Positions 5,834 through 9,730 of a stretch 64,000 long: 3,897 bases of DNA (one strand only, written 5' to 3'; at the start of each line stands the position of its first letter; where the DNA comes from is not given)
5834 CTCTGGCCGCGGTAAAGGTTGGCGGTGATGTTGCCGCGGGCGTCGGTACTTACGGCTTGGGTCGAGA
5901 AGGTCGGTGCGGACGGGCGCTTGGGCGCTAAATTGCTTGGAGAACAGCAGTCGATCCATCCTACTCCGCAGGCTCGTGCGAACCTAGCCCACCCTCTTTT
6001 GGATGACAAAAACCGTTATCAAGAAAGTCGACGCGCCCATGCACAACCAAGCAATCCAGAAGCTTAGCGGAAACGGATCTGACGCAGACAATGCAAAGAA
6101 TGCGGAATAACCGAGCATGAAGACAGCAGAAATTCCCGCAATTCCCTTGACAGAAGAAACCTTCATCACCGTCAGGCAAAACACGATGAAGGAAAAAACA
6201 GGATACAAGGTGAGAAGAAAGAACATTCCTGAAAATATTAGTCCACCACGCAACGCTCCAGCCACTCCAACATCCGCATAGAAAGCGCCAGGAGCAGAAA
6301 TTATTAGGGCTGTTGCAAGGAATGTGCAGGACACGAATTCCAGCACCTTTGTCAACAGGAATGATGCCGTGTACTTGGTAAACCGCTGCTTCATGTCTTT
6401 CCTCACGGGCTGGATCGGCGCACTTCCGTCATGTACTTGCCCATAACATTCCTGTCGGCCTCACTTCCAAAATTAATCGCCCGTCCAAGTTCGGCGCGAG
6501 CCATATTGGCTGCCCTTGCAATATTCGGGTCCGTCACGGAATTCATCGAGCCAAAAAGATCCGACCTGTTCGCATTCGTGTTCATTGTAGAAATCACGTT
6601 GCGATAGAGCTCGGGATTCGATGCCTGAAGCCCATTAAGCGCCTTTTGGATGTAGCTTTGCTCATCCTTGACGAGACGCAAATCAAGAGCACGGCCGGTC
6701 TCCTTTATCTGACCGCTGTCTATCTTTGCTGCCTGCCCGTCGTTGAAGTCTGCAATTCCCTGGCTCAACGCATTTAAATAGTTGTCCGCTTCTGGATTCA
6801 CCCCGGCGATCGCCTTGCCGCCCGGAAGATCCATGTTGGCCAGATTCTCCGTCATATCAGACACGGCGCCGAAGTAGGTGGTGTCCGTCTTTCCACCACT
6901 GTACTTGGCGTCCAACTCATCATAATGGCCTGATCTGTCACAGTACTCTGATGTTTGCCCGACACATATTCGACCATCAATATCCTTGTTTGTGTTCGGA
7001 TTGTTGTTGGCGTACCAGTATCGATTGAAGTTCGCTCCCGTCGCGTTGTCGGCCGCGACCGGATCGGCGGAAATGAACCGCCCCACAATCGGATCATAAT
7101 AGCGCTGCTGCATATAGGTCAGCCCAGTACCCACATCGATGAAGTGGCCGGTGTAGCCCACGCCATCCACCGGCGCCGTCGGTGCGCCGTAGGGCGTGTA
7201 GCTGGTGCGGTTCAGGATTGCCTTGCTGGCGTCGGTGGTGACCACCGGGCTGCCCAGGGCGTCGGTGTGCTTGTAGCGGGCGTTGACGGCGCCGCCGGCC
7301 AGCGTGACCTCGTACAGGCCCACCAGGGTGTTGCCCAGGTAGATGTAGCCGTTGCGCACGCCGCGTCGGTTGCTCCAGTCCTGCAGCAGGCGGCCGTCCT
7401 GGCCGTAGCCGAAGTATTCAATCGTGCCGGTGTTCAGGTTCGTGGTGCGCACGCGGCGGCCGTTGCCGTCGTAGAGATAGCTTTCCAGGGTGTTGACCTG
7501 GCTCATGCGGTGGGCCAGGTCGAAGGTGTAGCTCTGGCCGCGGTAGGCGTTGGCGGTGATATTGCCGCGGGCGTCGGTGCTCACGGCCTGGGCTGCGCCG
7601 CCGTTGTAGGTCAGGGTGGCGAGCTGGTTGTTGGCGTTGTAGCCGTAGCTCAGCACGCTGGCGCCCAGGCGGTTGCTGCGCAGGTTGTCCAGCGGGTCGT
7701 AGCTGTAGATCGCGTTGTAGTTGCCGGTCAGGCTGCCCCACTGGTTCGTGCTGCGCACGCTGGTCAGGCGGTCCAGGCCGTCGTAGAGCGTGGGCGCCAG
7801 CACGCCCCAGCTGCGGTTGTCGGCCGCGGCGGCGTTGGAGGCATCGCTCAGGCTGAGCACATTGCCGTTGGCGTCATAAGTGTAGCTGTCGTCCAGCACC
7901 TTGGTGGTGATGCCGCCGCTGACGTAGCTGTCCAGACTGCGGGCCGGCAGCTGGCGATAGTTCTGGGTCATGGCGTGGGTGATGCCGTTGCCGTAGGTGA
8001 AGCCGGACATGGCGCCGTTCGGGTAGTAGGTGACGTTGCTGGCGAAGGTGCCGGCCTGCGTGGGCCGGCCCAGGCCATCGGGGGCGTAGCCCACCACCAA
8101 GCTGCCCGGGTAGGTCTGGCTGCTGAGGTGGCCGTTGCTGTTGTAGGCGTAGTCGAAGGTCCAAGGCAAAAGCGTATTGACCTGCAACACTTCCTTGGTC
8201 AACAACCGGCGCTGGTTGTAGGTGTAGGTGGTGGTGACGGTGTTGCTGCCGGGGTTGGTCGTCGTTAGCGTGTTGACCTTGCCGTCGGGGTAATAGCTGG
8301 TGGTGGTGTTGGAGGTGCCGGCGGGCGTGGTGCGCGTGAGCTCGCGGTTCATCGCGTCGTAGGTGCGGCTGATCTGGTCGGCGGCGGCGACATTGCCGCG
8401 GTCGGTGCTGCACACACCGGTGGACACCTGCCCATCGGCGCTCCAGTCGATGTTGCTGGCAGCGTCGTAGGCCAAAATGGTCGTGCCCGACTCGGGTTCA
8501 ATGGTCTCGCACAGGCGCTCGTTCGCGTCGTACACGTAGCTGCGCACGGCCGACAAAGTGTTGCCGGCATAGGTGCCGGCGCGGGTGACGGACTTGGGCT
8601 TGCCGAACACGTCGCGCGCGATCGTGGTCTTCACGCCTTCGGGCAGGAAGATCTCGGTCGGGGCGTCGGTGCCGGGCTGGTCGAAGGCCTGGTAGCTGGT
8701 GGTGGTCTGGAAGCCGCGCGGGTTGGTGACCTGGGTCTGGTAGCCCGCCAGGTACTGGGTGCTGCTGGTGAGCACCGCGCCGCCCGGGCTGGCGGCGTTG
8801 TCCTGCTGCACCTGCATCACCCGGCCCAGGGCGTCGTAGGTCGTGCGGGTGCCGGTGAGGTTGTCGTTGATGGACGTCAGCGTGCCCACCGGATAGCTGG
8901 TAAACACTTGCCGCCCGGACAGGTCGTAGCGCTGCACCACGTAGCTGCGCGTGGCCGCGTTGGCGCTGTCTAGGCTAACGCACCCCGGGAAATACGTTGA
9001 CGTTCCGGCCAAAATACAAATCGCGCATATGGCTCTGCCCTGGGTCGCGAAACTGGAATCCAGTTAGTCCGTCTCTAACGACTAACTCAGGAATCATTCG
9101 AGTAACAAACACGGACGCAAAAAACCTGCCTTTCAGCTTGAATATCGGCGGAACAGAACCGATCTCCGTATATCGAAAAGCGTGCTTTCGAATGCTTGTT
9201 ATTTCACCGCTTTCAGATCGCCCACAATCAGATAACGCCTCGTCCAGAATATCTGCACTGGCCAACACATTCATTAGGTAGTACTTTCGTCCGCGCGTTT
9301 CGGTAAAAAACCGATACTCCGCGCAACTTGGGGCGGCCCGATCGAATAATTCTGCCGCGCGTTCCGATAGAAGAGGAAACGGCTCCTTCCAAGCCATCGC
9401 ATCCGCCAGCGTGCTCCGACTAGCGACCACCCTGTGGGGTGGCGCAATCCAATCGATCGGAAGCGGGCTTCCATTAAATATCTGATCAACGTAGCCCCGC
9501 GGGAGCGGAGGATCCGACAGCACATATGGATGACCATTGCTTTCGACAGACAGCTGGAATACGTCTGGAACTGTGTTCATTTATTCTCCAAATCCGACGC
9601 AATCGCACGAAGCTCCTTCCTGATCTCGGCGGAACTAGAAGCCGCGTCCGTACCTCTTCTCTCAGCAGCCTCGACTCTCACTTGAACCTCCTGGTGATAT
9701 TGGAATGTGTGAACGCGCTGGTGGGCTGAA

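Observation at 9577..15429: Rhs shell encoded as two consecutive Sec-signal proteins, split by a signal peptide + NBR1-like + Ig-like module that a neighbouring paralogue lacks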

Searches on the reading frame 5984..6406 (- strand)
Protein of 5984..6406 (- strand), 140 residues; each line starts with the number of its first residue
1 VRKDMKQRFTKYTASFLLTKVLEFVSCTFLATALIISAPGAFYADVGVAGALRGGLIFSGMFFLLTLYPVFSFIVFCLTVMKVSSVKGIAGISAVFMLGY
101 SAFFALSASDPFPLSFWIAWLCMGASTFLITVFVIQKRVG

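Call 8: search_protein_families(library=pfam, proteins=[window:5984-6406:-], max_evalue=0.01)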
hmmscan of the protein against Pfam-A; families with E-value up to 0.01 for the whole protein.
window:5984-6406:- (140 aa): 0 families

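Call 9: search_protein_families(library=ncbifam, proteins=[window:5984-6406:-], max_evalue=0.01)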
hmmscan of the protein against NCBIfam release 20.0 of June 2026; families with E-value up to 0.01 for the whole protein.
window:5984-6406:- (140 aa): 0 families

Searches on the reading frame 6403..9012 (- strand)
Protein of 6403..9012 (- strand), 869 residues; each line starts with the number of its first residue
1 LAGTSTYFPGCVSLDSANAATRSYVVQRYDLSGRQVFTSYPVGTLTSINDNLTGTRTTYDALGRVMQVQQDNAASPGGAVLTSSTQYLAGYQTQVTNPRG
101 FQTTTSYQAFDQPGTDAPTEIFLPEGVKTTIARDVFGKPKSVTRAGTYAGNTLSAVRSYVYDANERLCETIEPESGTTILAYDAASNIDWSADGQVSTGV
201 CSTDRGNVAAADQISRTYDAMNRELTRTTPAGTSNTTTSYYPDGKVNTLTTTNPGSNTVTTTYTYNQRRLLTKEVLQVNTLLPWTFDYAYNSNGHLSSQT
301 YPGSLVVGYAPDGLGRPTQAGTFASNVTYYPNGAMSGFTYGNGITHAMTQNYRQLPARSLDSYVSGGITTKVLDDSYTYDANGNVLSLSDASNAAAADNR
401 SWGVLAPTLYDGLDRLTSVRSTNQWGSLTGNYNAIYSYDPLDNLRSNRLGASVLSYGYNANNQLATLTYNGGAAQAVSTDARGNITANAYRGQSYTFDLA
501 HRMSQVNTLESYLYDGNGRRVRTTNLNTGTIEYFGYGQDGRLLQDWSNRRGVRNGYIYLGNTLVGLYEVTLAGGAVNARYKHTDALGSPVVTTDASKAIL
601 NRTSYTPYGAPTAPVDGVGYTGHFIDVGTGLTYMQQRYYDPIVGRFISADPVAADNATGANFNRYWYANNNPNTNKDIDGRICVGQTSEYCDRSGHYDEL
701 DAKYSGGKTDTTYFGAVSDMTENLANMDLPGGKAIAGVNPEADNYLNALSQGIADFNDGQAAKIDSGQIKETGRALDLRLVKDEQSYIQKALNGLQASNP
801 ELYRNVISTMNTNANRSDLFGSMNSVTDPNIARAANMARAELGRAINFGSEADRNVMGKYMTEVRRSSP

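Call 8: search_protein_families(library=pfam, proteins=[window:6403-9012:-], max_evalue=0.01)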
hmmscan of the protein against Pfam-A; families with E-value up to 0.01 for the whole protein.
window:6403-9012:- (869 aa): 1 family
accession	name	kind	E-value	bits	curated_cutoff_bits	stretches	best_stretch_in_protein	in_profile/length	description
PF05593.20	RHS_repeat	-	8.9e-21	74.2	22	1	290-322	1-33/38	RHS Repeat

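Call 9: search_protein_families(library=ncbifam, proteins=[window:6403-9012:-], max_evalue=0.01)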
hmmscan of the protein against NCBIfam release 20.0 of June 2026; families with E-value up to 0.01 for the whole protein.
window:6403-9012:- (869 aa): 2 families
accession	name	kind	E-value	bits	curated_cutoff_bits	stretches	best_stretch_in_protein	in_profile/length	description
TIGR03696.1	Rhs_assc_core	domain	6.7e-18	65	32.5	1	605-680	1-75/76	RHS repeat-associated core domain-containing protein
TIGR01643.1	YD_repeat_2x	repeat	7.5e-11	42.1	15.8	0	161-187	1-27/42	YD repeat-containing protein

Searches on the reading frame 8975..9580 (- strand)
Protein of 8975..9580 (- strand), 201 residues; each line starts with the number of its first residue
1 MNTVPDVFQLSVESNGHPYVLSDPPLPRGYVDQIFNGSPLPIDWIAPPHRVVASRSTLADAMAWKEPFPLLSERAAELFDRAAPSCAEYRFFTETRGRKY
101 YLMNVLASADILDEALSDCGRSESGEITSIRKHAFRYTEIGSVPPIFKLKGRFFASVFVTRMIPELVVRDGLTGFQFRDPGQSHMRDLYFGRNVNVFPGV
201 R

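Call 8: search_protein_families(library=pfam, proteins=[window:8975-9580:-], max_evalue=0.01)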
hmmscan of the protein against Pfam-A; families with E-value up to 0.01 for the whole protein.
window:8975-9580:- (201 aa): 1 family
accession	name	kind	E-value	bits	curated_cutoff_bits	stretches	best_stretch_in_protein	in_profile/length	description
PF07791.16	Imm11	-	1.9e-06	27.8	22.1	1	56-179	58-191/194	Immunity protein family (Imm11)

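Call 9: search_protein_families(library=ncbifam, proteins=[window:8975-9580:-], max_evalue=0.01)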
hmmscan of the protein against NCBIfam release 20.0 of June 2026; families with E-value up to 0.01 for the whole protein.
window:8975-9580:- (201 aa): 0 families
